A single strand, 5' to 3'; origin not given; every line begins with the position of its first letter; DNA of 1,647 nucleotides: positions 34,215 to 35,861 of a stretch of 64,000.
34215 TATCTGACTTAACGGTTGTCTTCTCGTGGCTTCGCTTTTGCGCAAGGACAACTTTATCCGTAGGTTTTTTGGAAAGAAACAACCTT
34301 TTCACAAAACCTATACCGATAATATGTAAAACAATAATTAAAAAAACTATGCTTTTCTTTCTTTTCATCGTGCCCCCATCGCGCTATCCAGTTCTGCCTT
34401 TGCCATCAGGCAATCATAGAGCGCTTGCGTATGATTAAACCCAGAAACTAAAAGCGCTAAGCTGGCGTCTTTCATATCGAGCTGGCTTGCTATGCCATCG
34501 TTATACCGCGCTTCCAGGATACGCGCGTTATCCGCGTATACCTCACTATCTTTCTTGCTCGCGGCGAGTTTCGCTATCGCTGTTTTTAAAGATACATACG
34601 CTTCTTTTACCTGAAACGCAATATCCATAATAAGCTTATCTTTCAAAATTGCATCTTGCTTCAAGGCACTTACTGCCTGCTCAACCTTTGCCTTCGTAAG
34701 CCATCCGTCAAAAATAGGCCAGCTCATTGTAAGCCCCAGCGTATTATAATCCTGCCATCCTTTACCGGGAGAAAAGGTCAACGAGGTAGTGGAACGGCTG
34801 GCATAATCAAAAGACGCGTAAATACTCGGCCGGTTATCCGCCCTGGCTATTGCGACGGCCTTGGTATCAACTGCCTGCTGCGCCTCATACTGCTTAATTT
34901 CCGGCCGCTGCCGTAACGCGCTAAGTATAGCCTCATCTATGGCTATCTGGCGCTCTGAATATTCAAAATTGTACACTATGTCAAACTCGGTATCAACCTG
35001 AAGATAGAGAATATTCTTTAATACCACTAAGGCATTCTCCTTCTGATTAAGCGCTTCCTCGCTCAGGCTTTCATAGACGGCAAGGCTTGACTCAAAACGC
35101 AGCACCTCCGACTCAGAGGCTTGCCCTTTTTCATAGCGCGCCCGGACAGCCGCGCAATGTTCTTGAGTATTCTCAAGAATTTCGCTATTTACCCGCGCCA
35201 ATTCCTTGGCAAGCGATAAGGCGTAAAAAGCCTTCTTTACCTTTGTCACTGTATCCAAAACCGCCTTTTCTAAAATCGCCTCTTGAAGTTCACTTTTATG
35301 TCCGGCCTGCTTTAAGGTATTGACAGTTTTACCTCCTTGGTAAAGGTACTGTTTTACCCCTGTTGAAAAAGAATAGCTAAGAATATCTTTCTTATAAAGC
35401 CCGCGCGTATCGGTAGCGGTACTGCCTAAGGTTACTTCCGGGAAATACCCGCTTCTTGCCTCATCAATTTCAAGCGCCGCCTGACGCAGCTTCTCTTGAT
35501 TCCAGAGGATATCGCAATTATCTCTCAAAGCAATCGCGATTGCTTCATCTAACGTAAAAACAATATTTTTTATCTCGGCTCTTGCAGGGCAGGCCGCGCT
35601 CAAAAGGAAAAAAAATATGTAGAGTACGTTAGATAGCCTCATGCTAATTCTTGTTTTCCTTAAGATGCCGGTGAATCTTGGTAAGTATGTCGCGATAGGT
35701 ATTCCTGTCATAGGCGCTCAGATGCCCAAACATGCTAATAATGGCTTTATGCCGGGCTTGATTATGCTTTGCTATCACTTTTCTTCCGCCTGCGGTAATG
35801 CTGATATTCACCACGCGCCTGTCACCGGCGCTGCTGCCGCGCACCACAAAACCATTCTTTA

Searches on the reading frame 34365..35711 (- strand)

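Call 76: search_protein_families(library=pfam, proteins=[window:34365-35711:-], max_evalue=0.00001)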
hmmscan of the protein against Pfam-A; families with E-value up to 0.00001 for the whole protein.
window:34365-35711:- (448 aa): 1 family
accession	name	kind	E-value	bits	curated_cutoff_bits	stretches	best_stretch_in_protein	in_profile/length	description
PF02321.23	OEP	-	1.4e-51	175.4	22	2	259-446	2-187/187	Outer membrane efflux protein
